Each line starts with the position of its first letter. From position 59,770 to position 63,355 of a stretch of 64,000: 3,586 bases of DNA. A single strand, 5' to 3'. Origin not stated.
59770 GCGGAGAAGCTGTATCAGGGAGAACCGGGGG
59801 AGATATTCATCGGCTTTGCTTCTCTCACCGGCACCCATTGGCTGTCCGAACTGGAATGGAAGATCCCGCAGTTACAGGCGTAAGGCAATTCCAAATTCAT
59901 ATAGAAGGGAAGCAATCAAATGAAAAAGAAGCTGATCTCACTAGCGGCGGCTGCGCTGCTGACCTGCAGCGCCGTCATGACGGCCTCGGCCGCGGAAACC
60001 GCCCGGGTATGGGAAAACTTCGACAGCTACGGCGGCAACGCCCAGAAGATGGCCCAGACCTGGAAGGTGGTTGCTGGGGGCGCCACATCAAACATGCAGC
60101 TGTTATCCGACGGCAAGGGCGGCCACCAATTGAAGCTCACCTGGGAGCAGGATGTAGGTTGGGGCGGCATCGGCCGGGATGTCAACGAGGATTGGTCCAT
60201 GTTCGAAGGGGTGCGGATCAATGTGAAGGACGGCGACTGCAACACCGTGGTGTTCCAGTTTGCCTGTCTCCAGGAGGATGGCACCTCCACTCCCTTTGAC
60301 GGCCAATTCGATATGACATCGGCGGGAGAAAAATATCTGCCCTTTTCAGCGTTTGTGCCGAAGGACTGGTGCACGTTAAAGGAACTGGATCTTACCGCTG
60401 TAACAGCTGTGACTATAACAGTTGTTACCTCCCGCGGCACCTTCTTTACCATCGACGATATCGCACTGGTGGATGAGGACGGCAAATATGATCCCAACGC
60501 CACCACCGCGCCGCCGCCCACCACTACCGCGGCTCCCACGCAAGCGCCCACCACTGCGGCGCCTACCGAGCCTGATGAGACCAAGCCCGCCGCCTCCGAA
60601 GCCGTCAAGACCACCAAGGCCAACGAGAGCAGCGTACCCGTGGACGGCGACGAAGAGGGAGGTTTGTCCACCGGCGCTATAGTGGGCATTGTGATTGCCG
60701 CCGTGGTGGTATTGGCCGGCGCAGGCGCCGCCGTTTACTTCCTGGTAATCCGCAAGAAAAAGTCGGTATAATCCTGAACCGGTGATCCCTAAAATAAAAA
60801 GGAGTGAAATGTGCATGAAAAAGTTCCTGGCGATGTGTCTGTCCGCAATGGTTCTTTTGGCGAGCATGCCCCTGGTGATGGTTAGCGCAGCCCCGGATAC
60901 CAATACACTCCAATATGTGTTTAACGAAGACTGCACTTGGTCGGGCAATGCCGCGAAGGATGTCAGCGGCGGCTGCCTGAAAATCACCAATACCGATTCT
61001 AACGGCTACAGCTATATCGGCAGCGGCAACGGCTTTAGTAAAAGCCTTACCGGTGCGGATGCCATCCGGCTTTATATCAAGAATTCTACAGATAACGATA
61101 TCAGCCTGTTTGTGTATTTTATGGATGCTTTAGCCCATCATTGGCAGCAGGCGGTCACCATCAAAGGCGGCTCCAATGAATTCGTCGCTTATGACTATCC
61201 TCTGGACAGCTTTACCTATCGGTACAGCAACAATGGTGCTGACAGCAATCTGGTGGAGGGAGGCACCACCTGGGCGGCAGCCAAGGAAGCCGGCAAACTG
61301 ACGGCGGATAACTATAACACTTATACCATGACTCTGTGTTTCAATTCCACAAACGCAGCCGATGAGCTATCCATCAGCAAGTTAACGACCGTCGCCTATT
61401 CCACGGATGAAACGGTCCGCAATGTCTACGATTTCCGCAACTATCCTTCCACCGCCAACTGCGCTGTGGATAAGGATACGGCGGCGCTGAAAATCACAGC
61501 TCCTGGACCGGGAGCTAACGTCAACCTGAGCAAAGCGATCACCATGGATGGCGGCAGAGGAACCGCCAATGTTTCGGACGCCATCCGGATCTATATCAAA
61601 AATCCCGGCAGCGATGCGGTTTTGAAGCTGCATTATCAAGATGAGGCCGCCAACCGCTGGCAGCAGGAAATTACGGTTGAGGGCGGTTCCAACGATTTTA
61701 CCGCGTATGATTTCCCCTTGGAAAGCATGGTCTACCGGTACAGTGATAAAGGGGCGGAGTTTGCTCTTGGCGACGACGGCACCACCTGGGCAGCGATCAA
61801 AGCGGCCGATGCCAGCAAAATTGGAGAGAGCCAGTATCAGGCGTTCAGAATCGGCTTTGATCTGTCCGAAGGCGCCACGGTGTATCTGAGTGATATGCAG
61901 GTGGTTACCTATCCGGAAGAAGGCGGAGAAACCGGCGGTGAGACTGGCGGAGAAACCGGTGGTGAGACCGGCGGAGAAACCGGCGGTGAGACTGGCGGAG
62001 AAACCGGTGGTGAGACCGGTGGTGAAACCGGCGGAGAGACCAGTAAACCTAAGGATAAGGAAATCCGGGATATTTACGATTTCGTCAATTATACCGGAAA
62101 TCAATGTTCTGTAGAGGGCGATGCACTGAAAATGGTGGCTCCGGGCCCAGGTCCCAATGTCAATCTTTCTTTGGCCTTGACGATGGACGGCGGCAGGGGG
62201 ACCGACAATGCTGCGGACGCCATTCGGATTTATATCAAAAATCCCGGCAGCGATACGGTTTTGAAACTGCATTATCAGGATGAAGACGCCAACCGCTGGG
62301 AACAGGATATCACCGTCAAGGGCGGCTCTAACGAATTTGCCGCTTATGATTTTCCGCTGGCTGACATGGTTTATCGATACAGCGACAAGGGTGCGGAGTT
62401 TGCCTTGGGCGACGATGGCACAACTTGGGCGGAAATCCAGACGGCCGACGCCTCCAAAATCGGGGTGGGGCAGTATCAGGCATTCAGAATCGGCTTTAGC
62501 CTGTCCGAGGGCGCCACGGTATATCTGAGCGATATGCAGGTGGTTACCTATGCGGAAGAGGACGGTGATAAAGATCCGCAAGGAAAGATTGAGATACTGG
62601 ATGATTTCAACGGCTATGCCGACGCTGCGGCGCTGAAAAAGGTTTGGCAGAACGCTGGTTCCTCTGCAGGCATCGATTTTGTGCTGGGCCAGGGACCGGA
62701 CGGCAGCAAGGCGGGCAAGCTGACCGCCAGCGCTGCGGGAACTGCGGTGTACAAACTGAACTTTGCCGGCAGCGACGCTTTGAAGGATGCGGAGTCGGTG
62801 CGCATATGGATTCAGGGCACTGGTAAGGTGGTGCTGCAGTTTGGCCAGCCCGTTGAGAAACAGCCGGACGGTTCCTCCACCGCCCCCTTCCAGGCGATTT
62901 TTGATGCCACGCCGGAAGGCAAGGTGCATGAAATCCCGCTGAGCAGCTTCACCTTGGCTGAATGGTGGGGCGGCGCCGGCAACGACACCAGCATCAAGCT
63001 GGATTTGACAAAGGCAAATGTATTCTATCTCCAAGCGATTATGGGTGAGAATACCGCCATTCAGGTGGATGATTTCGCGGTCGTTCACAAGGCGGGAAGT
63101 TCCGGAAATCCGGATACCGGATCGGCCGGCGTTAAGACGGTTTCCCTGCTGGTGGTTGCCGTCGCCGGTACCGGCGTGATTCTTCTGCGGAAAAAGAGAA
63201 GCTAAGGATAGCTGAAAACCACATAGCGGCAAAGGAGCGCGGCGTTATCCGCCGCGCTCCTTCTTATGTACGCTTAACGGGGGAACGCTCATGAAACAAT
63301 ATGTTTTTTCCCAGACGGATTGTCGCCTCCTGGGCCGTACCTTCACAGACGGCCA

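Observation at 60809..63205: Surface protein with ~500-bp intragenic near-identical duplication and a (GGET)10 12-bp tandem repeat: potential length-variation hotspot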

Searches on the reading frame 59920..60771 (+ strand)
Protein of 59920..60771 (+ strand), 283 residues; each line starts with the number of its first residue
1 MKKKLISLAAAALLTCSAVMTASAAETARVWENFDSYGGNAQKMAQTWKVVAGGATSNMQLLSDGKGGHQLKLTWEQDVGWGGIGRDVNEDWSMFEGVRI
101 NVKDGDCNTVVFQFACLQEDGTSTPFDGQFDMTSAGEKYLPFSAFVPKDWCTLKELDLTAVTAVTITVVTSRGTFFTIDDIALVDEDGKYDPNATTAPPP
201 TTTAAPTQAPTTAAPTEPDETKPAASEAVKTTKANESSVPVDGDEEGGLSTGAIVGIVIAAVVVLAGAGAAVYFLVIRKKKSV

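Call 5: search_protein_families(library=pfam, proteins=[window:59920-60771:+], max_evalue=1)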
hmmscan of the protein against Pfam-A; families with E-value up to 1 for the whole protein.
window:59920-60771:+ (283 aa): 5 families
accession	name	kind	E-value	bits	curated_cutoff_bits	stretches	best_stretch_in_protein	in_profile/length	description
PF03425.19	CBM_11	-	6.8e-06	26.7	27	1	30-183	11-179/182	Carbohydrate binding domain (family 11)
PF14283.11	CD1107-like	-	0.0007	20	26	1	180-281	60-157/158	Mobile element protein CD1107-like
PF05808.16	Podoplanin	-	0.0054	17.5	30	1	205-279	57-129/135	Podoplanin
PF19199.5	Phage_coatGP8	-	0.011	16.3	24.6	1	8-52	6-50/69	Phage major coat protein, Gp8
PF03302.18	VSP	-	0.045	13.1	31.4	1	246-278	361-394/397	Giardia variant-specific surface protein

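Call 15: find_encoding_contigs(protein=window:59920-60771:+, flank=10000, max_places=10)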
Protein window:59920-60771:+ (283 aa): 23 contigs read that carry it; 10 places shown.
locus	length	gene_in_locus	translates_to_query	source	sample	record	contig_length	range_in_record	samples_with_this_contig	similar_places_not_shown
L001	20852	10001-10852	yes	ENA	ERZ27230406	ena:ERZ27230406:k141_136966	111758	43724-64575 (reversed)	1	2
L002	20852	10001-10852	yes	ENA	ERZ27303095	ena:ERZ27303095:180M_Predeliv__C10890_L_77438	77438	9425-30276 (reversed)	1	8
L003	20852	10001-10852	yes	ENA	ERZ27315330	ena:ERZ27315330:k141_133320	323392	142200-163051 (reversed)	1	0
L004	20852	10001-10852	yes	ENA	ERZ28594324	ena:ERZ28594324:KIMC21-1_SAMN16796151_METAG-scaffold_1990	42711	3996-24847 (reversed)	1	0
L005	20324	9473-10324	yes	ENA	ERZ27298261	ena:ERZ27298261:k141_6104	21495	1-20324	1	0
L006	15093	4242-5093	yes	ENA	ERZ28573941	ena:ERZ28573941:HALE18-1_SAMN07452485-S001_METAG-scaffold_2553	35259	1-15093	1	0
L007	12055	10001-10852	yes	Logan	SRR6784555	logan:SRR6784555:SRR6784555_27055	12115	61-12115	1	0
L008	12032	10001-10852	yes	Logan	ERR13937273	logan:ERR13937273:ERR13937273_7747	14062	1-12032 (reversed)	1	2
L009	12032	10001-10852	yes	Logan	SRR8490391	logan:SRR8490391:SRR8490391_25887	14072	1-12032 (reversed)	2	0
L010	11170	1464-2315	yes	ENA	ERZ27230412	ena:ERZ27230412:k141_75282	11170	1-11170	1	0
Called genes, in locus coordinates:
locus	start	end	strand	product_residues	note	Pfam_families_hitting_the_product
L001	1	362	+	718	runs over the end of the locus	PF01436:NHL (faint), PF13432:TPR_16 (weak), PF04893:Yip1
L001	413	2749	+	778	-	PF18952:DUF5696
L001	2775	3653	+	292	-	PF00528:BPD_transp_1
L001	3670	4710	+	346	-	PF00528:BPD_transp_1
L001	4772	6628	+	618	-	PF01547:SBP_bac_1, PF03425:CBM_11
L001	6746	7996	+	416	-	-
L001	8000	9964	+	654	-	PF03747:ADP_ribosyl_GH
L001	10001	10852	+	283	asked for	PF03425:CBM_11 (weak)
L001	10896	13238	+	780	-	-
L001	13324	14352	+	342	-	PF17996:CE2_N (weak), PF00657:Lipase_GDSL (weak), PF13472:Lipase_GDSL_2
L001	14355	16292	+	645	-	PF02065:Melibiase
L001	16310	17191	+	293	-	PF06800:Sugar_transport (weak), PF00892:EamA (weak)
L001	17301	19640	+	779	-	PF12705:PDDEXK_1 (weak), PF00270:DEAD (weak), PF06733:DEAD_2, PF13307:Helicase_C_2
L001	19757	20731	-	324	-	PF01479:S4 (weak), PF00849:PseudoU_synth_2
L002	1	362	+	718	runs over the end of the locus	PF01436:NHL (faint), PF13432:TPR_16 (weak), PF04893:Yip1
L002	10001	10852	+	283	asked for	PF03425:CBM_11 (weak)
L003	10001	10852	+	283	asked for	PF03425:CBM_11 (weak)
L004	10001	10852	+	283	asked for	PF03425:CBM_11 (weak)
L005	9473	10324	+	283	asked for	PF03425:CBM_11 (weak)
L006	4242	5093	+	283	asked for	PF03425:CBM_11 (weak)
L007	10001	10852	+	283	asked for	PF03425:CBM_11 (weak)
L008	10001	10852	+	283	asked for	PF03425:CBM_11 (weak)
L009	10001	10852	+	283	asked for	PF03425:CBM_11 (weak)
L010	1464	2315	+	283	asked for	PF03425:CBM_11 (weak)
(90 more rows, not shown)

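Call 24: search_protein_families(library=ncbifam, proteins=[window:59920-60771:+], max_evalue=10)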
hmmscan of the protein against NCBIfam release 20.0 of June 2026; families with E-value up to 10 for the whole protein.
window:59920-60771:+ (283 aa): 5 families
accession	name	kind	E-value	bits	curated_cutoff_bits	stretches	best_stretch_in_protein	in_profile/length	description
TIGR00601.1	rad23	equivalog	0.017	14.4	207.3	1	142-244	48-135/381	UV excision repair protein Rad23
NF005411.0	PRK06975.1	equivalog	0.042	12.2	414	1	202-280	276-352/660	fused uroporphyrinogen-III synthase HemD/membrane protein HemX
NF004285.1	PRK05696.1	equivalog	0.26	11.1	179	1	246-280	13-46/171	flagellar basal body-associated protein FliL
NF049901.1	EndglycodaseB1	equivalog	0.52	8.9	900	1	202-274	485-554/559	endo-beta-N-acetylglucosaminidase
NF041057.1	Rcas_1661_fam_Se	equivalog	0.55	9.7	190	1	191-252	22-85/247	Rcas_1661 family thioredoxin-like (seleno)lipoprotein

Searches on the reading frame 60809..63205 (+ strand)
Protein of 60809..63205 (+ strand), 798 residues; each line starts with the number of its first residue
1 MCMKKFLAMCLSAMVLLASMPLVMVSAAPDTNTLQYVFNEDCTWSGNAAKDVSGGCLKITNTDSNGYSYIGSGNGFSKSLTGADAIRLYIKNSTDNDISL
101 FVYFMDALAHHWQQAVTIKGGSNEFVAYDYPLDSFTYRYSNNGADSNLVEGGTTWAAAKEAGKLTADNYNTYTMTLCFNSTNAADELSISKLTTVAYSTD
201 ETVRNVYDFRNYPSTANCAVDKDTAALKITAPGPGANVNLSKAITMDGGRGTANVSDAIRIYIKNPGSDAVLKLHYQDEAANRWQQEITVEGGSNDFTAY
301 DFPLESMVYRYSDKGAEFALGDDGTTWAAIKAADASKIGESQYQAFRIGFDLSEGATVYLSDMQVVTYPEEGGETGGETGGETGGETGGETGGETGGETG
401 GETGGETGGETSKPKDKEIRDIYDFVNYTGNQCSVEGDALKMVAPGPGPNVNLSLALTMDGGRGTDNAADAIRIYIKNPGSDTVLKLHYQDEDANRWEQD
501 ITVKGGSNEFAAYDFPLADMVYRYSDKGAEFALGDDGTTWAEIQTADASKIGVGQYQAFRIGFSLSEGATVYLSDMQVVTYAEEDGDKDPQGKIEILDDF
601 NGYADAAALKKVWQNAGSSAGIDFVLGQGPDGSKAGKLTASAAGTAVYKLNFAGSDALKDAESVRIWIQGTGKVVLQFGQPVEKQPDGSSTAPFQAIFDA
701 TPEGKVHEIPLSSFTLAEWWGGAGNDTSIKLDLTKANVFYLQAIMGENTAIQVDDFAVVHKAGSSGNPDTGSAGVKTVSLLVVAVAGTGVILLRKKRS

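Call 5: search_protein_families(library=pfam, proteins=[window:60809-63205:+], max_evalue=1)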
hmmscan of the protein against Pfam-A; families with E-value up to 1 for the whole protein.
window:60809-63205:+ (798 aa): 0 families

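Call 11: find_homologous_proteins(query=window:60809-63205:+, max_evalue=0.001)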
Query window:60809-63205:+ (798 aa): 27 proteins with E <= 0.001 among 8000 candidates.
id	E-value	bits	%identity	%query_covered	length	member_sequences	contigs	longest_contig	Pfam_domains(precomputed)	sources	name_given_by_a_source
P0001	7.8e-154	532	43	48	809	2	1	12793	PF03425.20,PF08547.19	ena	-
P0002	9.6e-18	82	-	-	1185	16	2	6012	PF00722.29,PF02368.25,PF26113.1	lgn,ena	-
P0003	6.1e-17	79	48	8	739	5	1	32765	-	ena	-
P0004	1.2e-14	72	-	-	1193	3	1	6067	PF00722.29,PF02368.25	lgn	-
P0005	1.7e-9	55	-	-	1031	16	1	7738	PF19190.7,PF13004.14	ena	-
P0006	7.9e-9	52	-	-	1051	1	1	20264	PF19190.7,PF13004.14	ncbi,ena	-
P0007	1.7e-8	51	-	-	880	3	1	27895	PF00395.26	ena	-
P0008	1.0e-7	49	29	7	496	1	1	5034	PF08279.19,PF13749.13,PF04326.20,PF01726.23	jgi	jgi:ATP-dependent DNA helicase RecG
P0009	1.3e-7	48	-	-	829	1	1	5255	PF19190.7,PF13004.14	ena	-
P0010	1.8e-7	48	33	4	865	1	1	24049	PF13229.13,PF02415.24,PF00395.26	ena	-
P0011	3.0e-7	47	-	-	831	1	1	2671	PF19190.7,PF13004.14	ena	-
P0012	9.4e-7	46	57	3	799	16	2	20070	-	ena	-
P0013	1.3e-5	42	-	-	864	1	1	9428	PF00395.26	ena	-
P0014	2.3e-5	41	80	1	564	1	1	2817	-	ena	-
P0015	2.4e-5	41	53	2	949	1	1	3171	PF23623.2,PF09374.16,PF08823.17,PF17802.8,PF09912.15,PF13620.13,PF17210.10,PF01471.24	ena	-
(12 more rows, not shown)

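Call 14: find_encoding_contigs(protein=window:60809-63205:+, flank=10000, max_places=10)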
Protein window:60809-63205:+ (798 aa): no gene with exactly this product is on record in the collection.

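Call 20: list_cluster_members(proteins=[window:60815-63205:+, L001:10896-13238:+])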
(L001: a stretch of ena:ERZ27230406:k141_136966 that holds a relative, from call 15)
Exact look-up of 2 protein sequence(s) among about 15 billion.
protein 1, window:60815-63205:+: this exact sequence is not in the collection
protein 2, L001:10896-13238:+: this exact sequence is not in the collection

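Call 21: find_encoding_contigs(protein=window:60815-63205:+, flank=3000, max_places=10)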
Protein window:60815-63205:+ (796 aa): 14 contigs read that carry it; 3 places shown.
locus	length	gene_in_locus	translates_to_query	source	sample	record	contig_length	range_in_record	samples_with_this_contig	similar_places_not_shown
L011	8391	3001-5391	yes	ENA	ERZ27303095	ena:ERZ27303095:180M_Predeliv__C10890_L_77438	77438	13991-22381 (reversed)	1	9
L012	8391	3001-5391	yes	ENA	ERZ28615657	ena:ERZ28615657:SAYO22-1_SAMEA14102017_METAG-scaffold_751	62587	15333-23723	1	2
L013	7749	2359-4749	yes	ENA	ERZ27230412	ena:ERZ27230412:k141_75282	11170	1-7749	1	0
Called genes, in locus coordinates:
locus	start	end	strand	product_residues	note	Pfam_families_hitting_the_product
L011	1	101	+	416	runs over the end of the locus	-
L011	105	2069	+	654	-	PF03747:ADP_ribosyl_GH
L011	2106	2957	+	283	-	PF03425:CBM_11 (weak)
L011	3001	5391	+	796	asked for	-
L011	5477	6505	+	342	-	PF17996:CE2_N (weak), PF00657:Lipase_GDSL (weak), PF13472:Lipase_GDSL_2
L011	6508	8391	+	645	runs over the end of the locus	PF02065:Melibiase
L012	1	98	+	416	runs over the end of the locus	-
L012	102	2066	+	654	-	PF03747:ADP_ribosyl_GH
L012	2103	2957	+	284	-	-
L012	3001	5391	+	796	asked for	-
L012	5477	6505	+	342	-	PF17996:CE2_N (weak), PF00657:Lipase_GDSL (weak), PF13472:Lipase_GDSL_2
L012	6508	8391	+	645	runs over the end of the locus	PF02065:Melibiase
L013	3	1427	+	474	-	?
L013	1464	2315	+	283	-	PF03425:CBM_11 (weak)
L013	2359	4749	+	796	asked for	-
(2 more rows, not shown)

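Call 24: search_protein_families(library=ncbifam, proteins=[window:60815-63205:+, P0001], max_evalue=10)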
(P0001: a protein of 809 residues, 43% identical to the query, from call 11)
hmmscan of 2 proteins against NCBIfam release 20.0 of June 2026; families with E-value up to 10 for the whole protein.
window:60815-63205:+ (796 aa): 2 families
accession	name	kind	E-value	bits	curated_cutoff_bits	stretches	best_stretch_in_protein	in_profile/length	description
TIGR01167.1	LPXTG_anchor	domain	0.039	14.6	15.9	1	766-795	3-32/34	LPXTG cell wall anchor domain-containing protein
NF033846.1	Rumino_NPXTG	domain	0.041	14.2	23.5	1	765-795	1-30/30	NPXTG-anchored protein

P0001 (809 aa): 2 families
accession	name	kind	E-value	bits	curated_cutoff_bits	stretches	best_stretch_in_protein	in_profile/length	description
TIGR01167.1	LPXTG_anchor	domain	0.00076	20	15.9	1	774-801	3-30/34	LPXTG cell wall anchor domain-containing protein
NF033846.1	Rumino_NPXTG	domain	0.001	19.3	23.5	1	773-801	1-28/30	NPXTG-anchored protein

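Call 27: find_related_loci(query=A1, collection=genome_contigs, flank=10000)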
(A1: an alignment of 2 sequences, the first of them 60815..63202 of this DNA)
Query A1 (796 aa) in genome_contigs; peptide patterns used: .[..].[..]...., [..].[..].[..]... (x = any residue, [..] = any of these).
46 stretches matched a pattern, but none encodes a relative of the query by tblastn (E <= 1e-3).

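Call 35: search_protein_families(library=pfam, proteins=[P0001], max_evalue=10)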
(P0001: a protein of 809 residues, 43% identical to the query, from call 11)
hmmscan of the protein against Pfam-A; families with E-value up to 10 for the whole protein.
P0001 (809 aa): 4 families
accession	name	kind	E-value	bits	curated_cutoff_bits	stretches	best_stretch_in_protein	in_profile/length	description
PF03425.19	CBM_11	-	2.1e-16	60.9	27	2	583-762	3-180/182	Carbohydrate binding domain (family 11)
PF08547.18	CIA30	-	7.4e-10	39.5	24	2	644-750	50-149/157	Complex I intermediate-associated protein 30 (CIA30)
PF00746.26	Gram_pos_anchor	-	0.063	13.7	20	1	774-801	10-38/43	LPXTG cell wall anchor motif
PF01917.21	Arch_flagellin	-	0.31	11.8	29.5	1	243-279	47-84/162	Archaebacterial flagellin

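Call 69: find_encoding_contigs(protein=P0001, flank=10000, max_places=3)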
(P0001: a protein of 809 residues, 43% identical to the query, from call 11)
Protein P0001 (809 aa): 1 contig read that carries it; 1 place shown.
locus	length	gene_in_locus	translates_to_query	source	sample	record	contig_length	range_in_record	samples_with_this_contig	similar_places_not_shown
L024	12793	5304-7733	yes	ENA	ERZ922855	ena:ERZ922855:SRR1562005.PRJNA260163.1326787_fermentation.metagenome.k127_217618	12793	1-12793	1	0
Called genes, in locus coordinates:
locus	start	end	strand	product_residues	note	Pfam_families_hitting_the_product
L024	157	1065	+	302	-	PF03425:CBM_11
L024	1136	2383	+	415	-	-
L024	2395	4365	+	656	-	PF03747:ADP_ribosyl_GH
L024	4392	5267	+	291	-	-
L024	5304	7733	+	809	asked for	PF08547:CIA30 (faint), PF03425:CBM_11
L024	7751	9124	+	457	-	-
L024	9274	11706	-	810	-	PF13298:LigD_N, PF01068:DNA_ligase_A_M, PF01331:mRNA_cap_enzyme (weak), PF04679:DNA_ligase_A_C, PF21686:LigD_Prim-Pol, PF01896:DNA_primase_S (weak)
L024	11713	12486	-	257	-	PF02735:Ku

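Call 72: find_related_loci(query=A1, collection=metagenome_contigs, flank=6000)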
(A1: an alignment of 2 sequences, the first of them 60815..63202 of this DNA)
Query A1 (796 aa) in metagenome_contigs; peptide patterns used: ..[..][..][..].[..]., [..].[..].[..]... (x = any residue, [..] = any of these).
107 stretches matched a pattern; 2 encode a relative of the query (tblastn E <= 1e-3); 2 distinct loci.
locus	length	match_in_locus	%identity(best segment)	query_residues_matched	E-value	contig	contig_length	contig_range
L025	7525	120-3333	92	1-796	0e+0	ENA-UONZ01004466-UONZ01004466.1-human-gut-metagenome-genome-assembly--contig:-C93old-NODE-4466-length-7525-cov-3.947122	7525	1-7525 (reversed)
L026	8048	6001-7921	92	1-761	0e+0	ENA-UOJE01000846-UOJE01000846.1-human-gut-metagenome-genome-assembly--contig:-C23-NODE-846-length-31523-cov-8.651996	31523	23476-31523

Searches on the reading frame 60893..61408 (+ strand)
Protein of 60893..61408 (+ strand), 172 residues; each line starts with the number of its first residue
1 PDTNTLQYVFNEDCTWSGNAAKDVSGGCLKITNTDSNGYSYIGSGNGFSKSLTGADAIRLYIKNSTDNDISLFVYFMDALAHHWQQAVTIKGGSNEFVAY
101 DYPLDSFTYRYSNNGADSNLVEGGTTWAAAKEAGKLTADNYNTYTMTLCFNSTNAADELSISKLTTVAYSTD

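Call 35: search_protein_families(library=pfam, proteins=[window:60893-61408:+], max_evalue=10)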
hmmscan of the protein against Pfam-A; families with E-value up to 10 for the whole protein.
window:60893-61408:+ (172 aa): 0 families
